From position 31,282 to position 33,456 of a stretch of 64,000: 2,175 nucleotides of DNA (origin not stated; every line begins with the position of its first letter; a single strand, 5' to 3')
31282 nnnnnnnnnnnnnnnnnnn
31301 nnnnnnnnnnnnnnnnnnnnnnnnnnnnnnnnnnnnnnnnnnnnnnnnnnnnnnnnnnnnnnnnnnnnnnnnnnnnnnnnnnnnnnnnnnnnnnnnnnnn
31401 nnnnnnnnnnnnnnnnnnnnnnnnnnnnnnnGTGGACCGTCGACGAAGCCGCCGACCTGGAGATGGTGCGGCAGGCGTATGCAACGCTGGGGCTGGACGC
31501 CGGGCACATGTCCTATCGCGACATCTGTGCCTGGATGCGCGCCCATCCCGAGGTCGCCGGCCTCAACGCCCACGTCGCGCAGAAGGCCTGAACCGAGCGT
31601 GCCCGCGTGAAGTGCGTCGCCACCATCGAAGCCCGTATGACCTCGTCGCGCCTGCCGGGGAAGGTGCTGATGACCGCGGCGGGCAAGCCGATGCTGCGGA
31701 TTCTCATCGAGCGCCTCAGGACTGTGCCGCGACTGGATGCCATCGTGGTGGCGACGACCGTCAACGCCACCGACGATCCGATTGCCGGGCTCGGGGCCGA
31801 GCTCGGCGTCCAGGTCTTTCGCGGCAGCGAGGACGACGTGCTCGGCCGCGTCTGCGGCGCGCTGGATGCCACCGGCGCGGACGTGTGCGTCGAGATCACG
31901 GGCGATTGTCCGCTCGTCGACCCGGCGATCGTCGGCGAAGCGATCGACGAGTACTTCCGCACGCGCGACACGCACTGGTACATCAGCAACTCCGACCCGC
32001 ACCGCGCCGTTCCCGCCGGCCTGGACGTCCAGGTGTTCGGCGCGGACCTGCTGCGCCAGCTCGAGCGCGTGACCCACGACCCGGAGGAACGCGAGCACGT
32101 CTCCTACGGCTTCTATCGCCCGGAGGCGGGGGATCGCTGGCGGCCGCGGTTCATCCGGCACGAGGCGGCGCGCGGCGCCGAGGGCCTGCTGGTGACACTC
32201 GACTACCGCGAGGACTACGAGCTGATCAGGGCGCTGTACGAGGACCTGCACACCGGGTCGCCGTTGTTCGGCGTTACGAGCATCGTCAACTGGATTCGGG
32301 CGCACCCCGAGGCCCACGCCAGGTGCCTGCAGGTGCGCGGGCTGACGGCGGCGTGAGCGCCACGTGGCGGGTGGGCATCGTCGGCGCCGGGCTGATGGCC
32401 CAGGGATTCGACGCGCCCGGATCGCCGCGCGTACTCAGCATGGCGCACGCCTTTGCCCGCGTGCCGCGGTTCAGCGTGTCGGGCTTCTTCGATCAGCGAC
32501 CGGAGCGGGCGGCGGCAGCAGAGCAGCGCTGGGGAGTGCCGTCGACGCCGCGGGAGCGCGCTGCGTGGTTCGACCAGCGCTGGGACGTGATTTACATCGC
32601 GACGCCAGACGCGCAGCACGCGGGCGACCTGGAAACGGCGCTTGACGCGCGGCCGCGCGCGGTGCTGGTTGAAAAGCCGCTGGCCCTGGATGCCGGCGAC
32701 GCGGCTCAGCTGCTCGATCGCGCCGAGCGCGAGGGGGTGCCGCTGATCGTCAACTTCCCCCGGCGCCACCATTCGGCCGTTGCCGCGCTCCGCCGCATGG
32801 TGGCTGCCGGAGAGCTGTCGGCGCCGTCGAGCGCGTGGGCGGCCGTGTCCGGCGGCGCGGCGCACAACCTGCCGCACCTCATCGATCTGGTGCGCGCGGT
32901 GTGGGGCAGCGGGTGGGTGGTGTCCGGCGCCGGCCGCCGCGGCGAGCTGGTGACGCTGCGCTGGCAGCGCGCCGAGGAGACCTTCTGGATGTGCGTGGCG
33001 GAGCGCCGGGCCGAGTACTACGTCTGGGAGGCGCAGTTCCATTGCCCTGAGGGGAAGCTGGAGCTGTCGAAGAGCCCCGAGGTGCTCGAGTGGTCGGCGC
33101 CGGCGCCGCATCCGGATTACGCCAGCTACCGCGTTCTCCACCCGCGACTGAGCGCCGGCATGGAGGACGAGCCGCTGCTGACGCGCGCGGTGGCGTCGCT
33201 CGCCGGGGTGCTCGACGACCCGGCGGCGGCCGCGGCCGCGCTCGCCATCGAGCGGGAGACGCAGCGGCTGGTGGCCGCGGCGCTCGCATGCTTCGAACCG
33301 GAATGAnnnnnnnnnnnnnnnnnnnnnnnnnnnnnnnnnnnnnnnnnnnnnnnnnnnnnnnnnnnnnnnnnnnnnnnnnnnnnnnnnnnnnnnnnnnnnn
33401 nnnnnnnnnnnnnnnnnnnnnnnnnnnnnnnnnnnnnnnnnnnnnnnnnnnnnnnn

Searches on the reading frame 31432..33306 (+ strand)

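Call 7: search_protein_families(library=pfam, proteins=[window:31432-33306:+], max_evalue=0.01)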
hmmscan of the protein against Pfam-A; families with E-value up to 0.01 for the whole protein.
window:31432-33306:+ (624 aa): 1 family
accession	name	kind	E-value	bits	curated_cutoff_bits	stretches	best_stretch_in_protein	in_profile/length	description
PF01408.29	GFO_IDH_MocA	-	7.5e-16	59.3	24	1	313-442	2-120/120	Oxidoreductase family, NAD-binding Rossmann fold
